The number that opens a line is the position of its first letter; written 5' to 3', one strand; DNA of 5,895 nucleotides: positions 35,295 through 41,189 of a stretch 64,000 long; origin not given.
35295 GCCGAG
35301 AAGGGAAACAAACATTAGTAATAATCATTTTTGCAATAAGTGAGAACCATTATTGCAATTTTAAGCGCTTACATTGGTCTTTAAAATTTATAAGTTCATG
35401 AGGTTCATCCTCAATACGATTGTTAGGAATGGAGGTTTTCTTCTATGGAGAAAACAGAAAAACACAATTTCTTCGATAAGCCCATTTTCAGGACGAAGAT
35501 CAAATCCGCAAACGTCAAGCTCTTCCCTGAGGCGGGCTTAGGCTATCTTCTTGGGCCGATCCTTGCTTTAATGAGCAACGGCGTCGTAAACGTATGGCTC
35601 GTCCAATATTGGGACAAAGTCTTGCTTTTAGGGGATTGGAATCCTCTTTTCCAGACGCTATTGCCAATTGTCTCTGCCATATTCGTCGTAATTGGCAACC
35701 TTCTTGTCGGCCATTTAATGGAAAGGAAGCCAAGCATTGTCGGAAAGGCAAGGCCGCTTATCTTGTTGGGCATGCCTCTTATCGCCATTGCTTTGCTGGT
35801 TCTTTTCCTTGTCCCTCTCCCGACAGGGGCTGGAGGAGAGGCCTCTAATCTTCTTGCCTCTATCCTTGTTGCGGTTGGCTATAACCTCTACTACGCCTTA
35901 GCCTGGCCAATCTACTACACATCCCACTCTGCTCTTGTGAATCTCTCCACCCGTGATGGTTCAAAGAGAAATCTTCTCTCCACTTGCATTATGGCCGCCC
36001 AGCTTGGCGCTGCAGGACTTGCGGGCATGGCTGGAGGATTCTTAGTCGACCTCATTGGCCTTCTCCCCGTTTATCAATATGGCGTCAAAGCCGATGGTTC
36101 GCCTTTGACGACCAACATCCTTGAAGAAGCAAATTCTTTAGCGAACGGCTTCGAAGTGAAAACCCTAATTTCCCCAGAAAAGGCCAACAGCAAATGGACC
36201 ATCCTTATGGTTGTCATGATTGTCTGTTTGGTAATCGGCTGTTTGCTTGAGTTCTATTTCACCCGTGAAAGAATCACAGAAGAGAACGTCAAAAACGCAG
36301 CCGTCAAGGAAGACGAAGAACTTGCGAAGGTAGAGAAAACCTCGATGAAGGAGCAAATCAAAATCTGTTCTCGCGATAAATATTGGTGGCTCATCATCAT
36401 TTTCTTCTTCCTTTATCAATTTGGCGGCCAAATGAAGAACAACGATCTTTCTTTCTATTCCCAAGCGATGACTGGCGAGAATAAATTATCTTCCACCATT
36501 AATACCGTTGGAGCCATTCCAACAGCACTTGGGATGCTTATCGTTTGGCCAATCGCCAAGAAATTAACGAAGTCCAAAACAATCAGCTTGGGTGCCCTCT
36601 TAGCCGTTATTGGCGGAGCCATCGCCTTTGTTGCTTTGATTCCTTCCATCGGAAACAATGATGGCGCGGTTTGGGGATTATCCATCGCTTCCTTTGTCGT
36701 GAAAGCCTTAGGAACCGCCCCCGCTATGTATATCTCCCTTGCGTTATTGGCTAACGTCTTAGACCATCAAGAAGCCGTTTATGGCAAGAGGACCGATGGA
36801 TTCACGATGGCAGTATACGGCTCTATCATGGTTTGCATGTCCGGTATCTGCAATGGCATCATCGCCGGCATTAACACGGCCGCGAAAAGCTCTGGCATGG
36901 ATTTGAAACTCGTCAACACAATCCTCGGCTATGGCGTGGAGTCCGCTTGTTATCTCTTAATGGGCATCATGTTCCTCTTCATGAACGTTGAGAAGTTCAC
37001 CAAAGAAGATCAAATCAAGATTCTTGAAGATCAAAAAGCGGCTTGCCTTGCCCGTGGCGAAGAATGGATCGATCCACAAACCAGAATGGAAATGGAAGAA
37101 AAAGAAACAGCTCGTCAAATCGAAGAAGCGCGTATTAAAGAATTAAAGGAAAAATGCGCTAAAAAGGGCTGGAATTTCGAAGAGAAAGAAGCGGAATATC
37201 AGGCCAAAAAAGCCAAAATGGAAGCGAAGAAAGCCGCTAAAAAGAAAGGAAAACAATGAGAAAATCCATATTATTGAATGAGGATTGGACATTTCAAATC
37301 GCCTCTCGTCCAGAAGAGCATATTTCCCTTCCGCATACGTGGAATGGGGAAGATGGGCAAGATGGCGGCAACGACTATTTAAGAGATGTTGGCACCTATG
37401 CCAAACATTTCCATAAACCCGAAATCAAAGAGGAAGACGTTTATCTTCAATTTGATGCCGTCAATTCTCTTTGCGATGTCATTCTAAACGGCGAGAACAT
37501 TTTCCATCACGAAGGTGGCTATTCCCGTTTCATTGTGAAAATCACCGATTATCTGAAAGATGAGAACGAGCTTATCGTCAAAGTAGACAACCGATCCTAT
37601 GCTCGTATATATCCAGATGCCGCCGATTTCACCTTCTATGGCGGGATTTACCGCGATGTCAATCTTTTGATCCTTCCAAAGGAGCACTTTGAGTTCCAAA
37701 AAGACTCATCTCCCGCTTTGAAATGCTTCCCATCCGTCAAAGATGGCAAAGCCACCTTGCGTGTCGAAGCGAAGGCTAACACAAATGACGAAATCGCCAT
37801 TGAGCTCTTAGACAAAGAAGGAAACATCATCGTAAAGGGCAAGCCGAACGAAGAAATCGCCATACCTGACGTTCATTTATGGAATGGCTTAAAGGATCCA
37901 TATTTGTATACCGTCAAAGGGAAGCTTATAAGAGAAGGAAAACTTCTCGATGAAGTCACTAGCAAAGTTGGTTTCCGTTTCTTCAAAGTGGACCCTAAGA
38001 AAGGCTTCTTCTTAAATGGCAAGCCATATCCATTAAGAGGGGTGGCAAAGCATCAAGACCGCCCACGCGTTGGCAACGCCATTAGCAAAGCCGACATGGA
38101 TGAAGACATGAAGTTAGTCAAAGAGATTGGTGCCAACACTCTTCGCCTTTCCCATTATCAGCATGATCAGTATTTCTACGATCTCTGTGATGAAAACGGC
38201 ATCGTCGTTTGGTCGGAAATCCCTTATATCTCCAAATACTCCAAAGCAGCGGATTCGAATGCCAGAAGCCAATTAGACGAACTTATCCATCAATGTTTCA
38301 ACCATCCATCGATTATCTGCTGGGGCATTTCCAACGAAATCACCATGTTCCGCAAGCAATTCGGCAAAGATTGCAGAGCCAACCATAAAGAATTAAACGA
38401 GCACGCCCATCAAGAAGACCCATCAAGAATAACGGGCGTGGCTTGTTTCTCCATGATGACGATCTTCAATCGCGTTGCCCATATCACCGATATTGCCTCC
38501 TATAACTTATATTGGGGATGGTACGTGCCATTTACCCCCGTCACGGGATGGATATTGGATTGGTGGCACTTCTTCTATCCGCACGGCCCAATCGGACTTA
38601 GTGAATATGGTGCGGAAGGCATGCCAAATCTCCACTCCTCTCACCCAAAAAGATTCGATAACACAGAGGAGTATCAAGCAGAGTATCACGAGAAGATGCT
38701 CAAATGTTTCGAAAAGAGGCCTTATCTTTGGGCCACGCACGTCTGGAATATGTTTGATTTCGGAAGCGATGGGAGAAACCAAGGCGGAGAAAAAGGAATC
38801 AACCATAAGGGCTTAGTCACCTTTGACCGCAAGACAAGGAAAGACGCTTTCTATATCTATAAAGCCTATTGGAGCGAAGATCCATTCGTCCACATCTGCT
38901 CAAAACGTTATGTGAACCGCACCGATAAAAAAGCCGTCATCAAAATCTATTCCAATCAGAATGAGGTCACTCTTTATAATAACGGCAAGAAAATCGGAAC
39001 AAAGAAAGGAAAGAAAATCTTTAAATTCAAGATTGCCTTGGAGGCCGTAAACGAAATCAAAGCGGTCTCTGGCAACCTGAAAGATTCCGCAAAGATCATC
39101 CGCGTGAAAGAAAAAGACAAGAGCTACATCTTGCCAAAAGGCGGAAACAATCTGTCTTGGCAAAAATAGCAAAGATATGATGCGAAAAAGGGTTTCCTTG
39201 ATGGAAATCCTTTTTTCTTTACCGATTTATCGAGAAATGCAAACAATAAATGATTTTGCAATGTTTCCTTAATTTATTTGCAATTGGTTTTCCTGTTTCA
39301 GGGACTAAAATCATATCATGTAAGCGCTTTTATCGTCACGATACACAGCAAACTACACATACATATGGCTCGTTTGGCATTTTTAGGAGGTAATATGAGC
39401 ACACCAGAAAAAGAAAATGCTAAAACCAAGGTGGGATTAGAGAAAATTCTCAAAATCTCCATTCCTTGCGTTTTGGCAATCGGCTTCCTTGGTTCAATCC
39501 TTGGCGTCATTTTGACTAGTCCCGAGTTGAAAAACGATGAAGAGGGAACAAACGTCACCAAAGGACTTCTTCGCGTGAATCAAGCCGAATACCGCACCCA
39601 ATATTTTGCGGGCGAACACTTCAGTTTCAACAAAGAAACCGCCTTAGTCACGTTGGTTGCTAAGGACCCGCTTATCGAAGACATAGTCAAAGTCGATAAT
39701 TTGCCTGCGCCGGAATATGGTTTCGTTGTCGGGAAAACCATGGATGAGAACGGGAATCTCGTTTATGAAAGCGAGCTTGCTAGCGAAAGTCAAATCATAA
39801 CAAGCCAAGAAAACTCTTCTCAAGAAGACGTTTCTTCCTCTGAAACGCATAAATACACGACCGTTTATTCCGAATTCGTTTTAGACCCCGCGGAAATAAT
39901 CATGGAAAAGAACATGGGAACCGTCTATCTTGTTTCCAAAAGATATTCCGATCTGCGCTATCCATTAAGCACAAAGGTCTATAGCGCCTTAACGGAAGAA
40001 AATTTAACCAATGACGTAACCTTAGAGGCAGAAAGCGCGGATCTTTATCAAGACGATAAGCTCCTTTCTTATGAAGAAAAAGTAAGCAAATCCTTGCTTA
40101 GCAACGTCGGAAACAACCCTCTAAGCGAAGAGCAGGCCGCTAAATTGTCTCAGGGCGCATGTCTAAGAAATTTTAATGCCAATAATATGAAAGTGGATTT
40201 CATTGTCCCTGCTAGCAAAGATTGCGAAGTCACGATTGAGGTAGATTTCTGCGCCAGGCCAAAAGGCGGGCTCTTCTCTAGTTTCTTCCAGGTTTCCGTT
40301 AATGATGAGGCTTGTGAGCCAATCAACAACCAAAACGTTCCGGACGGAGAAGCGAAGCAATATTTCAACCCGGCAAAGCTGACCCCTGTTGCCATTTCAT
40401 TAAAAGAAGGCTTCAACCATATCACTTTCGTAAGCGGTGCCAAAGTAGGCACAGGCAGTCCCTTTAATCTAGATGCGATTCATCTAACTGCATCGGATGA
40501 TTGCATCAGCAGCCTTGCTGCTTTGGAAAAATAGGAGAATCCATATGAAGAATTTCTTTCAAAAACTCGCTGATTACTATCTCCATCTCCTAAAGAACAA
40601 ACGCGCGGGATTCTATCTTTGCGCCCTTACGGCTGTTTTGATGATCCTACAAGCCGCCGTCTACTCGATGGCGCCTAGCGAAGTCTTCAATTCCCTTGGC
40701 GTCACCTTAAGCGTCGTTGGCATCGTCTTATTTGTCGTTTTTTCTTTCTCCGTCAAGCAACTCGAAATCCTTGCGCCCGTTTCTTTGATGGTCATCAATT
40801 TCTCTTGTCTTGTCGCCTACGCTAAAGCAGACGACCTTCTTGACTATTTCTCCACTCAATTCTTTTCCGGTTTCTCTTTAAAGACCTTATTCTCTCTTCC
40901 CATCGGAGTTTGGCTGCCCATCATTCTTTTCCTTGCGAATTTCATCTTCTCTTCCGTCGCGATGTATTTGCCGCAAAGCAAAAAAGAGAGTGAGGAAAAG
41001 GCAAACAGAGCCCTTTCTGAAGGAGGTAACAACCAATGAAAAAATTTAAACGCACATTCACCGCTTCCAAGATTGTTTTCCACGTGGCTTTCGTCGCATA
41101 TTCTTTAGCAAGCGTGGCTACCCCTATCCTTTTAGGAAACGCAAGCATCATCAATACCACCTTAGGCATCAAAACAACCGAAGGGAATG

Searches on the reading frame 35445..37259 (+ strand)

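Call 6: search_protein_families(library=pfam, proteins=[window:35445-37259:+], max_evalue=0.01)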
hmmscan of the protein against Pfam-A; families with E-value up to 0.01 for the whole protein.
window:35445-37259:+ (604 aa): 1 family
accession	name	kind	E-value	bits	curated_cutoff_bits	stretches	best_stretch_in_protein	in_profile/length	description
PF13347.12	MFS_2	-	1.4e-41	142.9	27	1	33-476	1-380/427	MFS/sugar transport protein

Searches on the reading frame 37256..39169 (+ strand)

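Call 6: search_protein_families(library=pfam, proteins=[window:37256-39169:+], max_evalue=0.01)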
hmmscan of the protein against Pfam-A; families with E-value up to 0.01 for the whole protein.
window:37256-39169:+ (637 aa): 6 families
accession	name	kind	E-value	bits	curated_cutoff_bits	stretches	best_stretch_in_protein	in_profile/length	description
PF02836.23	Glyco_hydro_2_C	-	5.3e-36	124.7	21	1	248-539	5-298/302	Glycosyl hydrolases family 2, TIM barrel domain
PF02837.24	Glyco_hydro_2_N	-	3e-12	47.2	28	1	42-141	63-169/169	Glycosyl hydrolases family 2, sugar binding domain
PF22666.2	Glyco_hydro_2_N2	-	8.5e-10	39.4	27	1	47-155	51-160/167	Glycosyl hydrolase 2 galactose-binding domain-like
PF00703.27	Glyco_hydro_2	-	2.3e-09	38.4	23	1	165-241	31-109/109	Glycosyl hydrolases family 2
PF16355.11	DUF4982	-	0.00075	19.8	23.9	1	559-586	3-30/61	Domain of unknown function (DUF4982)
PF22820.2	TcaA_3rd_4th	-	0.002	18.5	27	1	562-587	5-32/73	TcaA protein 3rd/4th domain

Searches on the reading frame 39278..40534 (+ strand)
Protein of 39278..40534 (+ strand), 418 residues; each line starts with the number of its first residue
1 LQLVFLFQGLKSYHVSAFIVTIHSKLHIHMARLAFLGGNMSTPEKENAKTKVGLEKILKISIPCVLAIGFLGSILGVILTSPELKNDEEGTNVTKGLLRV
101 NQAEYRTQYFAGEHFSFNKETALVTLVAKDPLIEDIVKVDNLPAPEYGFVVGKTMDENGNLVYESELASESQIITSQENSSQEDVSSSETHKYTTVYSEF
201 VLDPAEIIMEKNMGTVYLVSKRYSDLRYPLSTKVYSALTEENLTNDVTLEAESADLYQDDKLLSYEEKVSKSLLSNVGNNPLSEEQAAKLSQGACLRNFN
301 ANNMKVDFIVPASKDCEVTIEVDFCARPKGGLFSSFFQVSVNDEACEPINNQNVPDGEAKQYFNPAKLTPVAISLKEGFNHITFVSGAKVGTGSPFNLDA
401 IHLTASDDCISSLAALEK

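Call 6: search_protein_families(library=pfam, proteins=[window:39278-40534:+], max_evalue=0.01)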
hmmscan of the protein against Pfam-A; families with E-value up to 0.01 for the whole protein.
window:39278-40534:+ (418 aa): 0 families

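Call 45: search_protein_families(library=ncbifam, proteins=[window:39278-40534:+], max_evalue=0.1)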
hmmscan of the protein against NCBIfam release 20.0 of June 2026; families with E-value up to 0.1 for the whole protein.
window:39278-40534:+ (418 aa): 0 families
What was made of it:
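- Tried and rejected: Pfam and NCBIfam scans of the protein gave no family (calls 6, 45).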

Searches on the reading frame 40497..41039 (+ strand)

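Call 6: search_protein_families(library=pfam, proteins=[window:40497-41039:+], max_evalue=0.01)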
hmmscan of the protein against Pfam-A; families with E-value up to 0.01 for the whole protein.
window:40497-41039:+ (180 aa): 0 families

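Call 45: search_protein_families(library=ncbifam, proteins=[window:40497-41039:+], max_evalue=0.1)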
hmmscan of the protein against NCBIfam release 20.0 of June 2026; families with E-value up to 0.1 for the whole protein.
window:40497-41039:+ (180 aa): 1 family
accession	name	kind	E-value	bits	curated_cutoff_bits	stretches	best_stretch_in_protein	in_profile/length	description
TIGR03920.1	T7SS_EccD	equivalog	0.047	12.5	94.95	1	37-108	342-411/455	type VII secretion integral membrane protein EccD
